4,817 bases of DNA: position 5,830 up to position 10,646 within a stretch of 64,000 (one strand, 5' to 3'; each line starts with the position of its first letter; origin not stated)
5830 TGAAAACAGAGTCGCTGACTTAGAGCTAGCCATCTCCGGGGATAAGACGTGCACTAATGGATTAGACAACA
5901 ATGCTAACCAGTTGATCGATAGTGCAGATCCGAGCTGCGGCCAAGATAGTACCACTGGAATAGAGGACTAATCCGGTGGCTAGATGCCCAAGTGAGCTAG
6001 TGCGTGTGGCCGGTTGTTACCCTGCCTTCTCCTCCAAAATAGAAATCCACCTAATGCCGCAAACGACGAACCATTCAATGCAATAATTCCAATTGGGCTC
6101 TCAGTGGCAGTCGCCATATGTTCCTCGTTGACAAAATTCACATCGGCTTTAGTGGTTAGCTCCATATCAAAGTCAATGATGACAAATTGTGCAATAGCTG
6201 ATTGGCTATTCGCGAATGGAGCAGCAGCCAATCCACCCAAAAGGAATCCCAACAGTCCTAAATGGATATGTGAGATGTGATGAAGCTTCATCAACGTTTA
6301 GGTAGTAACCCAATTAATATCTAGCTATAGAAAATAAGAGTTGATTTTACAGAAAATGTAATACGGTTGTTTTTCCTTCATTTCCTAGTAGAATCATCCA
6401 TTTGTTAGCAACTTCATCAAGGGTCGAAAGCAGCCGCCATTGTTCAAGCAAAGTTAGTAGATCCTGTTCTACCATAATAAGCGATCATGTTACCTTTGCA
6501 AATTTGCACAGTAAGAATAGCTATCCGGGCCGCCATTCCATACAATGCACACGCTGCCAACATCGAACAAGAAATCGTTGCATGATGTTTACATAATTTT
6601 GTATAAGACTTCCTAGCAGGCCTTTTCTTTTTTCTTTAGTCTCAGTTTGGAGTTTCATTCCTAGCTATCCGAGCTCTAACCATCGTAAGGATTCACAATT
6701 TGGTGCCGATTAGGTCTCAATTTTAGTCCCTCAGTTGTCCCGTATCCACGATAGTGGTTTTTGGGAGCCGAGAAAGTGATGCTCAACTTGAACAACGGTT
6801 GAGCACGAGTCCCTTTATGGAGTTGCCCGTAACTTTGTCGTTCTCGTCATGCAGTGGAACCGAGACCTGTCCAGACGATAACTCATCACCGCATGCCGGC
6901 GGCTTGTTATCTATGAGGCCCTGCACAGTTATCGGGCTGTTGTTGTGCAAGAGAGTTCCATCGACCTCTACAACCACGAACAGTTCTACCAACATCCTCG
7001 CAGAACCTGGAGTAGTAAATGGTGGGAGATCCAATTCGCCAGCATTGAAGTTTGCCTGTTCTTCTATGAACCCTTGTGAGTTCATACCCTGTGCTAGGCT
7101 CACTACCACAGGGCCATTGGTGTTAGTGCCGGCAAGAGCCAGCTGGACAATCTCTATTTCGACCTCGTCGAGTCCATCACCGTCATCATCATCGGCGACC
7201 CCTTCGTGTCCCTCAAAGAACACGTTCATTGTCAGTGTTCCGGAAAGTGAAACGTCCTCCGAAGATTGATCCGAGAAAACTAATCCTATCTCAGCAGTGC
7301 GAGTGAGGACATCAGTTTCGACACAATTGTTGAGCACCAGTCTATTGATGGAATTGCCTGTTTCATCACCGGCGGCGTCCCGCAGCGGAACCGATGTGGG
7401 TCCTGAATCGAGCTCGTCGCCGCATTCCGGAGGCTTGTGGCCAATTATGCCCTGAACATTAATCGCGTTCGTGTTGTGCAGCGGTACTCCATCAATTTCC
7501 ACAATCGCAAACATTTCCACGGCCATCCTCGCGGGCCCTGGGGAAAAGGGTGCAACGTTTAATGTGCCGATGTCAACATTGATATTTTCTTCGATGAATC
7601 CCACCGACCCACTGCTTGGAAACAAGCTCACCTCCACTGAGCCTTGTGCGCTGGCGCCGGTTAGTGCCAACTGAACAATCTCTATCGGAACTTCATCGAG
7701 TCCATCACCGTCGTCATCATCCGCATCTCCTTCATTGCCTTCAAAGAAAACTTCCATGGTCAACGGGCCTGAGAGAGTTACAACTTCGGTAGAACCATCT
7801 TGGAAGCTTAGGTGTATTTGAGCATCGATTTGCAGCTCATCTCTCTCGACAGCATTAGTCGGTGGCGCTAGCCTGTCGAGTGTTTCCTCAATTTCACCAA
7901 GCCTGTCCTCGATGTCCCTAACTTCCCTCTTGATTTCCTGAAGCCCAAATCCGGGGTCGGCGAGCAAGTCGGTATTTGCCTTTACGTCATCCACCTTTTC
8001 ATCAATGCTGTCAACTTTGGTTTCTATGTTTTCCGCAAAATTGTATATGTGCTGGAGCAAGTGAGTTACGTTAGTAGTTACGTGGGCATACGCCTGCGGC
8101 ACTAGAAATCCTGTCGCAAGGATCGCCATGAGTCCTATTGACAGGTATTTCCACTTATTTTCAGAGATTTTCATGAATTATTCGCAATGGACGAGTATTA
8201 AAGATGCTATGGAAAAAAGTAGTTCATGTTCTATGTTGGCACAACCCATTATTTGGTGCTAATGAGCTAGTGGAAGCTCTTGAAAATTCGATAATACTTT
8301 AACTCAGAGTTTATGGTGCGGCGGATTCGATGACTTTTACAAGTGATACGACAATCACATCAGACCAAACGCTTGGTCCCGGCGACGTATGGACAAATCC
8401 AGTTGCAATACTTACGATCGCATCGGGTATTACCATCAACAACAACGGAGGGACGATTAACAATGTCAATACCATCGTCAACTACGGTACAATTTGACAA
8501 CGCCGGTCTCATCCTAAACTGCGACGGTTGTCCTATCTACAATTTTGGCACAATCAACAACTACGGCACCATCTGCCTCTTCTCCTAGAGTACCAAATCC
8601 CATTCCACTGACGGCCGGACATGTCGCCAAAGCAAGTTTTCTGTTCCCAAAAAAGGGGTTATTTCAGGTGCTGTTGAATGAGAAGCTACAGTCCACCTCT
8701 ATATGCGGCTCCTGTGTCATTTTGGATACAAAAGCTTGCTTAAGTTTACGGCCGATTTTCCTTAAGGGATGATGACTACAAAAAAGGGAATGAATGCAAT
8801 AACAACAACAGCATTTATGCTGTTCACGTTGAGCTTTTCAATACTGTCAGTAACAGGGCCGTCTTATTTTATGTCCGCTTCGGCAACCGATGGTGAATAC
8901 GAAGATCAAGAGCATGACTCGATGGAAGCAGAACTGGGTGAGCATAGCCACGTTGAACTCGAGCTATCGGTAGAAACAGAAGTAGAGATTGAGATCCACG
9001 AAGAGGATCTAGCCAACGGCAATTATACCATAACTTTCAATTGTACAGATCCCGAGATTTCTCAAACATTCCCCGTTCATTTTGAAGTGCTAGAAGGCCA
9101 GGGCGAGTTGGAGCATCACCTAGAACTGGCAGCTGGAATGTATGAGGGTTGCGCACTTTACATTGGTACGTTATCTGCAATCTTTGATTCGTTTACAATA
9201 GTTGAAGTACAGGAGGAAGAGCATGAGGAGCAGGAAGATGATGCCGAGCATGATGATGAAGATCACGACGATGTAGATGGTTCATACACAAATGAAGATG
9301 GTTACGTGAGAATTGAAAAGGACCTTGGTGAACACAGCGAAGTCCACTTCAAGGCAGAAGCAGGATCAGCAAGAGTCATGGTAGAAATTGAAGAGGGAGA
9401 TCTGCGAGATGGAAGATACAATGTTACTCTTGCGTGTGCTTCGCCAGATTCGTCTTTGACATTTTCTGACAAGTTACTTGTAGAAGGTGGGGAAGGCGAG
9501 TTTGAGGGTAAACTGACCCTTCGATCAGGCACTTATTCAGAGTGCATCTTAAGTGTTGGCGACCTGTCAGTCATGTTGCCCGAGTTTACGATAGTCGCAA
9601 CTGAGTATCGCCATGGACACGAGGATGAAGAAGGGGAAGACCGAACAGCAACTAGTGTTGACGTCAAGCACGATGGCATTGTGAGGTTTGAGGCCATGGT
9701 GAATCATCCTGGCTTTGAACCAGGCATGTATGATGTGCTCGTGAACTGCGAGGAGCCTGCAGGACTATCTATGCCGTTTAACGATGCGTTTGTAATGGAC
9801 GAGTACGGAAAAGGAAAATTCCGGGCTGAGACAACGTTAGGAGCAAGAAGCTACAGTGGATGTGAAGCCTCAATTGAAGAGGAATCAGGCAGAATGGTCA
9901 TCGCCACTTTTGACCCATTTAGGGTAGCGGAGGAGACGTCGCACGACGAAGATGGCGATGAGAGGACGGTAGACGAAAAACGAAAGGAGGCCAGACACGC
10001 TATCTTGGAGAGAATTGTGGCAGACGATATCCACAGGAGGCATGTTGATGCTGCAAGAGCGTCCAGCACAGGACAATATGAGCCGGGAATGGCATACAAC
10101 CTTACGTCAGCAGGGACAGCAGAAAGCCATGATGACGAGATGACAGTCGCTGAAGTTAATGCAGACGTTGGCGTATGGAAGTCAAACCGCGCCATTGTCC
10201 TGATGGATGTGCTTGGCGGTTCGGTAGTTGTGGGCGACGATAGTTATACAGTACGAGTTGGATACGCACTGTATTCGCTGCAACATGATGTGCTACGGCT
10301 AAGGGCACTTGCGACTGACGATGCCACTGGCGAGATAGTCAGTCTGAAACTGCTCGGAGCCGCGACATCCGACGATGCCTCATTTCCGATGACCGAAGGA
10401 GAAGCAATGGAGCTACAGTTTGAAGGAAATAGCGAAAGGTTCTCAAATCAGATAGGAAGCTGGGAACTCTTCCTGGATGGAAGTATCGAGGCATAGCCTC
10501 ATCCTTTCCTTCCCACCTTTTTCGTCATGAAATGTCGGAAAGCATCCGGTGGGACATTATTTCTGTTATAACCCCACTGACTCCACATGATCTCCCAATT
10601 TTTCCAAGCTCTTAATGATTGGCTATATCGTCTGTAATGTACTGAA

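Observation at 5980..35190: PEP-CTERM-like PESPIG C-terminal sorting signal on three secreted proteins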

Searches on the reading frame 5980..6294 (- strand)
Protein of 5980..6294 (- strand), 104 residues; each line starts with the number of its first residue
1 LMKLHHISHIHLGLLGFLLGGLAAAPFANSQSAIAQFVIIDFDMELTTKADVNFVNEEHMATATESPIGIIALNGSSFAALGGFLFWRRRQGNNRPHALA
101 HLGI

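Call 7: search_protein_families(library=ncbifam, proteins=[window:5980-6294:-], max_evalue=1)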
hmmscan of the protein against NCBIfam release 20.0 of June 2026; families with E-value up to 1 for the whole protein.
window:5980-6294:- (104 aa): 2 families
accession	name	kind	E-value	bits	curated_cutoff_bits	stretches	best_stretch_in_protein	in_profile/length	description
TIGR01167.1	LPXTG_anchor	domain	0.2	12.4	15.9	1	69-91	14-33/34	LPXTG cell wall anchor domain-containing protein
NF058571.1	GVDTG_CTERM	domain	0.44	10.9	29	1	74-90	28-44/44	GVDTG sorting domain-containing protein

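Call 8: search_protein_families(library=pfam, proteins=[window:5980-6294:-], max_evalue=0.1)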
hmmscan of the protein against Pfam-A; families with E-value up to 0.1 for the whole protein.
window:5980-6294:- (104 aa): 0 families

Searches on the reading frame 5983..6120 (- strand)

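Call 10: search_protein_families(library=ncbifam, proteins=[window:5983-6120:-], max_evalue=10)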
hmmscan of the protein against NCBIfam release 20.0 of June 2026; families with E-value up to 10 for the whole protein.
seq(46 aa): 3 families
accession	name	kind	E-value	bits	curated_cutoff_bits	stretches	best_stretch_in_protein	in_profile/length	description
NF058571.1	GVDTG_CTERM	domain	0.053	13.8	29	1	14-32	26-44/44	GVDTG sorting domain-containing protein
TIGR01167.1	LPXTG_anchor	domain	0.056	14.1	15.9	1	10-33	13-33/34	LPXTG cell wall anchor domain-containing protein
TIGR04143.1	VPxxxP_CTERM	domain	0.13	12.2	30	1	23-33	15-25/25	VPXXXP-CTERM sorting domain-containing protein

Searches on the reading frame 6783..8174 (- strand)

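Call 7: search_protein_families(library=ncbifam, proteins=[window:6783-8174:-], max_evalue=1)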
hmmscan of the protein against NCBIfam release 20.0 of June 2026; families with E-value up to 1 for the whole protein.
window:6783-8174:- (463 aa): 4 families
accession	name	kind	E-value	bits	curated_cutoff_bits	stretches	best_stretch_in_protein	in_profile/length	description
NF047515.1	SpiroCoCo_C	equivalog_domain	0.0014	17.8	125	2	38-102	135-199/313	SpiroCoCo family coiled-coil protein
NF045487.1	ASRP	equivalog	0.02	13.5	300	1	42-103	164-224/593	archaea-specific SMC-related protein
NF053563.1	Rkd4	equivalog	0.14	10.2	860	1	33-101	310-375/747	arcadin-4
TIGR02169.1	SMC_prok_A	equivalog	0.23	9.1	729.4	1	35-115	429-908/1165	chromosome segregation protein SMC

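Call 8: search_protein_families(library=pfam, proteins=[window:6783-8174:-], max_evalue=0.1)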
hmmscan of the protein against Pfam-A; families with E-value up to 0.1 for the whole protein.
window:6783-8174:- (463 aa): 8 families
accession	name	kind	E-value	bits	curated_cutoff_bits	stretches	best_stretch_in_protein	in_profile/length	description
PF05531.17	NPV_P10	-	0.00023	22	29.8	1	40-100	6-66/75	Nucleopolyhedrovirus P10 protein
PF10046.14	BLOC1_2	-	0.0016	19.2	33.4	1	37-107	19-89/96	Biogenesis of lysosome-related organelles complex-1 subunit 2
PF07889.17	DUF1664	-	0.0034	17.9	34.6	1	25-104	39-115/124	Protein of unknown function (DUF1664)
PF23991.1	DUF7310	-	0.026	15.4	40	0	79-110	26-57/83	Coiled-coil region of unknown function (DUF7310)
PF10779.14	XhlA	-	0.039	14.6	34.7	0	87-120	1-34/67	Haemolysin XhlA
PF00015.26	MCPsignal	-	0.046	14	34.6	1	41-113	93-165/172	Methyl-accepting chemotaxis protein (MCP) signalling domain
PF06009.19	Laminin_II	-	0.058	13.8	33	1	30-100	13-83/138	Laminin Domain II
PF06103.16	DUF948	-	0.067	13.8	37.2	0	30-66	43-79/89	Bacterial protein of unknown function (DUF948)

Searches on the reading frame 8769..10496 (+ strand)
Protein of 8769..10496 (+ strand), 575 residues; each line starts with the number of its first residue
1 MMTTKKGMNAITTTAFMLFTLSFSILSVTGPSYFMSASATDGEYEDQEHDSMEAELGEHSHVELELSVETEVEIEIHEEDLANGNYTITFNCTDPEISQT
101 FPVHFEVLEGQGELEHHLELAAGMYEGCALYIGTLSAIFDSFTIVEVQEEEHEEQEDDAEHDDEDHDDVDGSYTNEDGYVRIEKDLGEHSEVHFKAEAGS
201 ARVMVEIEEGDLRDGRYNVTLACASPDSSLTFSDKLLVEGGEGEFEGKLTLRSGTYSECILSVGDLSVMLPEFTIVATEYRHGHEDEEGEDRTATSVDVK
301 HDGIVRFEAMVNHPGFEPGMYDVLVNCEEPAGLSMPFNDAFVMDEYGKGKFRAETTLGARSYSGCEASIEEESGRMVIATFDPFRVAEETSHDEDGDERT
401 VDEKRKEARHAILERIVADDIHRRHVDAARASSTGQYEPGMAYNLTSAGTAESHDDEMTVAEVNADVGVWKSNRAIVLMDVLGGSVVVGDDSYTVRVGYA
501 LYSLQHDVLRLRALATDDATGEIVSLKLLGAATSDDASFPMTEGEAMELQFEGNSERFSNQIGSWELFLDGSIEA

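Call 7: search_protein_families(library=ncbifam, proteins=[window:8769-10496:+], max_evalue=1)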
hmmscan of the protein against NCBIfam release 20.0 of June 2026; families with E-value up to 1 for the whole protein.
window:8769-10496:+ (575 aa): 0 families

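Call 8: search_protein_families(library=pfam, proteins=[window:8769-10496:+], max_evalue=0.1)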
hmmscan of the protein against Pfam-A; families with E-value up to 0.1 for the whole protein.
window:8769-10496:+ (575 aa): 4 families
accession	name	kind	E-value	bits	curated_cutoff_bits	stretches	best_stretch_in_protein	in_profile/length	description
PF14524.12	Wzt_C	-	5e-05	23.8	30.4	0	69-104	81-117/143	Wzt C-terminal domain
PF14270.11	DUF4358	-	0.045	14.4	25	0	113-179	16-82/102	Domain of unknown function (DUF4358)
PF11797.14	WxLIP_HBD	-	0.045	14.1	28.9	0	71-108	92-129/138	WxL Interacting Protein, host binding domain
PF19407.5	DUF5979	-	0.096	13.8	25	0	77-111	12-46/104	Domain of unknown function (DUF5979)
